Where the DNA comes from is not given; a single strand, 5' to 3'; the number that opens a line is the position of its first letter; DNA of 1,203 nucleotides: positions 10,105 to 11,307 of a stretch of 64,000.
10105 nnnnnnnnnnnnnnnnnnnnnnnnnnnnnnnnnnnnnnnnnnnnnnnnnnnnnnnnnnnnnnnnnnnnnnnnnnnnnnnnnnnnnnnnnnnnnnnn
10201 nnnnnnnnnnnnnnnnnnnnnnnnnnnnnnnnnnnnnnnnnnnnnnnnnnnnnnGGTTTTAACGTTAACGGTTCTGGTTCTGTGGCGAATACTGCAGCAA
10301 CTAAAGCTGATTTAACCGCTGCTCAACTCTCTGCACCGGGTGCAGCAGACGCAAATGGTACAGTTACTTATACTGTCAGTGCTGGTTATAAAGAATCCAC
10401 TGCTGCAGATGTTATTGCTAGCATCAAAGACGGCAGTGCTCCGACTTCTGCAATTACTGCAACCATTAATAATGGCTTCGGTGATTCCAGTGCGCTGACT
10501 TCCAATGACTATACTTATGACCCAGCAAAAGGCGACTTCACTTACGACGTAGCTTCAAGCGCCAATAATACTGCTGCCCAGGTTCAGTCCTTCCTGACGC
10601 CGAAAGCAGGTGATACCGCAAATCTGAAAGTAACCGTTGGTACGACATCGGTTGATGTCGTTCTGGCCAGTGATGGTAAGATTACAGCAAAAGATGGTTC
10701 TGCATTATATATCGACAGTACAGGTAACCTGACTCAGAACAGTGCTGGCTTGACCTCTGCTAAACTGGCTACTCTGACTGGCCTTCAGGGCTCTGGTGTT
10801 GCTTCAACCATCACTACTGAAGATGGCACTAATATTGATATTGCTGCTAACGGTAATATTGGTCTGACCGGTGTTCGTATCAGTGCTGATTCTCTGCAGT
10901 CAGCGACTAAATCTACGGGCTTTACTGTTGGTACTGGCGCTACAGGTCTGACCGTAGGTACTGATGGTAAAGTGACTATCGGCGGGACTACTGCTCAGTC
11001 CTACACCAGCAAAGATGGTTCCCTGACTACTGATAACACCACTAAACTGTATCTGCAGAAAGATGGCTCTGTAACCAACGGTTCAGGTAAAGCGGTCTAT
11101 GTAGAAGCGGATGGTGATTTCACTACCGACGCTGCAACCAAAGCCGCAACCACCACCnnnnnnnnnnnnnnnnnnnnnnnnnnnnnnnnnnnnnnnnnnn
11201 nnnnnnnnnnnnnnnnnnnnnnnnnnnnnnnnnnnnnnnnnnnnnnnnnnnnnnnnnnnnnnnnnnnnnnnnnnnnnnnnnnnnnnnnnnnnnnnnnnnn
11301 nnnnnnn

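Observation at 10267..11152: Flagellin with a strain-specific central hypervariable domain (562 aa, not the K-12 type)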

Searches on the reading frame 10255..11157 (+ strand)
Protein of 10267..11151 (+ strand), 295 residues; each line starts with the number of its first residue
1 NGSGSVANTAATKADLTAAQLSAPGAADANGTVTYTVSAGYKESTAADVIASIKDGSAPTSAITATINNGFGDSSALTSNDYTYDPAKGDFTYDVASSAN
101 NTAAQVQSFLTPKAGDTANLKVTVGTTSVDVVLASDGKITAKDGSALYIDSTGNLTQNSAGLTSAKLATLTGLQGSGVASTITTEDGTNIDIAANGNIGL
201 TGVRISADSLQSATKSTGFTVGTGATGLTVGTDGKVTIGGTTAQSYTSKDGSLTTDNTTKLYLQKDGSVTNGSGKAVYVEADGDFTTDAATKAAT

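Call 40: search_solved_structures(query=window:10267-11151:+, max_evalue=0.01, show_alignments=4)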
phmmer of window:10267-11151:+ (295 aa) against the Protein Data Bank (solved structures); distinct sequences matched with E-value up to 0.01: 2.
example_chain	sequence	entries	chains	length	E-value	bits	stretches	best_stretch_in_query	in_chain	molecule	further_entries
7sn7_A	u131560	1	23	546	1.3e-16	64.6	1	1-293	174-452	Flagellin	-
7sqj_A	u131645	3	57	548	1.3e-16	64.6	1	1-293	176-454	Flagellin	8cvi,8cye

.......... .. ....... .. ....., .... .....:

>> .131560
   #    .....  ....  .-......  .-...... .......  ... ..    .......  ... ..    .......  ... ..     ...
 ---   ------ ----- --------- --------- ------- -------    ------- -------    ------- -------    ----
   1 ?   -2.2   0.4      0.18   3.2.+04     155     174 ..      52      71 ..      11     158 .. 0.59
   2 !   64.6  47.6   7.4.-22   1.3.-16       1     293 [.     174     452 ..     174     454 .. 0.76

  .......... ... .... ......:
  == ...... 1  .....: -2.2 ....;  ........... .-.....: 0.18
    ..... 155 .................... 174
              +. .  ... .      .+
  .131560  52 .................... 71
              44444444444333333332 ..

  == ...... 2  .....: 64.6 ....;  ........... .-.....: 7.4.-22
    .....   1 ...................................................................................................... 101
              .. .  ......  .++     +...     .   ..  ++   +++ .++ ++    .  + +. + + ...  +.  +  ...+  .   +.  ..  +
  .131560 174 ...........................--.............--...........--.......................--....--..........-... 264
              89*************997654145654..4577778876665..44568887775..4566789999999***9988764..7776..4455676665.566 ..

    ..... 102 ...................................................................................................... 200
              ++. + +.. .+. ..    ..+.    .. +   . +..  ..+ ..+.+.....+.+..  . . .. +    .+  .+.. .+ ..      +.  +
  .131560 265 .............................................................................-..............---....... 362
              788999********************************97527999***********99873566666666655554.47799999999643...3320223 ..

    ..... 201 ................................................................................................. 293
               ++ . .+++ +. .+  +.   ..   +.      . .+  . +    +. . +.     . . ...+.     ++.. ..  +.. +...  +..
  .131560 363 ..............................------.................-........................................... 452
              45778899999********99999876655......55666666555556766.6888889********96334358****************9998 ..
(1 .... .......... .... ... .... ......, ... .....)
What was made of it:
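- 10657..10749 (+): Most conserved HVR segment, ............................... (residues 306-336), containing N329 and N333, which correspond to the D4 dimer-interface asparagines of H7. The motif is aligned to H6 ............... (call 40).
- The HVR alone hits EPEC H6 flagellin in the PDB (E=1.3e-16) across all 293 aligned residues (call 40).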

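Call 41: find_homologous_proteins(query=window:10267-11151:+, max_evalue=0.00001)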
Query window:10267-11151:+ (295 aa): 29 proteins with E <= 0.00001 among 8000 candidates.
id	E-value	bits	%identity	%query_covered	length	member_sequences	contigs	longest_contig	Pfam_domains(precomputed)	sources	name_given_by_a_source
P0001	3.6e-124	432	81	95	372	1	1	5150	PF12445.14,PF00700.28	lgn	-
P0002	3.2e-67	245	53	97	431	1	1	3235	PF12445.14,PF00700.28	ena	-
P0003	8.0e-67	244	57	100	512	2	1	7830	PF12445.14,PF00700.28,PF00669.26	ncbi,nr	ncbi:MAG: flagellin, partial [Kluyvera cryocrescens]|nr:flagellin [Kluyvera cryocrescens]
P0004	1.3e-65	240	97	45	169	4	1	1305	PF12445.14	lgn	-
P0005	2.7e-61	226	54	89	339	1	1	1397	PF12445.14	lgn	-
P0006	1.3e-59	220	53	97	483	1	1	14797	PF12445.14,PF00669.26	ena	-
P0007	2.6e-53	200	50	93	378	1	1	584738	PF12445.14,PF00700.28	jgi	-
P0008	3.0e-52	196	99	36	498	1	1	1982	PF12445.14,PF00474.24,PF00700.28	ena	-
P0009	6.6e-39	152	43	100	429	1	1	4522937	PF12445.14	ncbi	ncbi:hypothetical protein ACNKHK_12560 [Shigella flexneri]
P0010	2.9e-33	134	51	61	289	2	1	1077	PF12445.14,PF00700.28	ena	-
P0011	4.5e-33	133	66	35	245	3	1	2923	PF12445.14,PF00700.28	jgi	-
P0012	5.2e-32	130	39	100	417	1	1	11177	PF12445.14,PF00700.28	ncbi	ncbi:flagellin, partial [Atlantibacter hermannii]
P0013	2.7e-29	121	39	86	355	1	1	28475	PF12445.14,PF00700.28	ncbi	ncbi:flagellin, partial [Atlantibacter hermannii]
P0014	1.3e-24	106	64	35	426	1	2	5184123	PF12445.14,PF00700.28,PF00669.26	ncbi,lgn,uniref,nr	ncbi:TPA: FliC/FljB family flagellin [Escherichia coli]|uniref:FliC/FljB family flagellin n=1 Tax=Es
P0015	4.5e-24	104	32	95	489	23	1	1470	PF12445.14,PF00700.28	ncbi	ncbi:flagellin, partial [Escherichia coli]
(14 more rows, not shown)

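Call 62: predict_structure(alignment_id=A3)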
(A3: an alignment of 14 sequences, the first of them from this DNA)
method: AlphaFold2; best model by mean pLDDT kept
length: 301 residues; sequences in the alignment: 14
mean_pLDDT: 90.1   pTM: 0.78
mean pLDDT of the five models: 90.1, 90.0, 89.3, 89.3, 88.7
residues with pLDDT >= 90: 225; 70-90: 55; 50-70: 13; < 50: 8
segments of 3 or more residues with pLDDT < 50: 1-3, 298-301
pLDDT, mean of each block of 10 residues (from residue 1): 54 93 94 97 93 94 94 84 92 94 94 93 94 94 93 89 71 94 95 96 96 94 93 94 88 89 96 96 90 68 44
secondary structure, 60 per line:
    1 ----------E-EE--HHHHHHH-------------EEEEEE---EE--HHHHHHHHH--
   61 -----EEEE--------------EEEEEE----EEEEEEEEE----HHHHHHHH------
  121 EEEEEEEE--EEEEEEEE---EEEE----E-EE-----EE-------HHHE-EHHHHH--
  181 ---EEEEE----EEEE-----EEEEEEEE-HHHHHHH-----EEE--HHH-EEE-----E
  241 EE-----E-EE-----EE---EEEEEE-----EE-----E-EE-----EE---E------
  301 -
elements in order: H17-23 E37-42 H50-58 E66-69 E84-89 E94-102 H107-114 E121-128 E131-138 E142-145 H174-178 E184-188 E193-196 E202-209 H211-217 E223-225 E232-234 E240-242 E262-267
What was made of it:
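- The HVR-only AlphaFold model has pLDDT 90.1 and pTM 0.78 (call 62).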

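Call 64: fold_search(model_id=the predicted structure, library=pdb)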
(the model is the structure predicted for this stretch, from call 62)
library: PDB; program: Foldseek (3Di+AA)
matches with E <= 10: 452; with E <= 0.001: 4
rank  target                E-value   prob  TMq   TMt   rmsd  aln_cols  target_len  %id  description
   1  9n59_A                2.2e-17  1.00  0.58  0.35   6.5       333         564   24  CryoEM structure of the Azotobacter vinelandii flagellar filament (released 2025-07-16)
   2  7sn4_A                1.7e-14  1.00  0.54  0.33   7.3       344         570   25  Cryo-EM structure of the enterohemorrhagic E. coli O157:H7 flagellar filament (released 2022-03-16)
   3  7sn4_W                2.9e-14  1.00  0.54  0.33   7.1       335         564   24  Cryo-EM structure of the enterohemorrhagic E. coli O157:H7 flagellar filament (released 2022-03-16)
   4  7sn7_A                1.1e-12  1.00  0.64  0.39   5.9       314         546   30  Cryo-EM structure of the enteropathogenic E. coli O127:H6 flagellar filament (released 2022-03-16)
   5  9cds_C                9.0e-03  0.10  0.11  0.12  22.3       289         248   13  Crystal structure of OspA ST1 from B. burgdorferi bound to monoclonal antibody LA-2 (released 2025-09-24)
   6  4bxr_B                1.0e-01  0.07  0.09  0.14  19.7       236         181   11  Structure of the wild-type TCP10 domain of Danio rerio CPAP in complex with a peptide of Danio rerio STIL (released 2013-09-25)
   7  4kca_A                1.1e-01  0.13  0.13  0.07  13.1       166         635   13  Crystal Structure of Endo-1,5-alpha-L-arabinanase from a Bovine Ruminal Metagenomic Library (released 2014-02-05)
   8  2qc5                  1.2e-01  0.03  0.09  0.09  20.7       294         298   10  Streptogramin B lyase structure (released 2008-10-14)
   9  9ijj_x                1.3e-01  0.04  0.10  0.05  16.6       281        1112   11  In situ structure of the central apparatus in mouse sperm axoneme. (released 2025-06-04)
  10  7sqc_9E               1.5e-01  0.04  0.09  0.05  32.1       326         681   10  Ciliary C1 central pair apparatus isolated from Chlamydomonas reinhardtii (released 2022-04-13)
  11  6tjg                  1.5e-01  0.06  0.12  0.12  26.6       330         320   12  Crystal structure of the computationally designed Cake8 protein (released 2020-05-06)
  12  9ijj_y                1.7e-01  0.08  0.15  0.07  15.4       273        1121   11  In situ structure of the central apparatus in mouse sperm axoneme. (released 2025-06-04)
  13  9cuy_Y                2.4e-01  0.04  0.10  0.12  21.9       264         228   12  Bacteriophage PhiTE extended baseplate (released 2025-04-16)
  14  5zvj                  2.5e-01  0.05  0.11  0.11  25.3       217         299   10  Crystal structure of HtrA1 from Mycobacterium tuberculosis (released 2018-09-05)
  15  4mpz                  3.0e-01  0.06  0.10  0.16  13.7       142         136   14  Crystal structure of TCP10c domain of Drosophila melanogaster Sas-4 (released 2014-01-01)
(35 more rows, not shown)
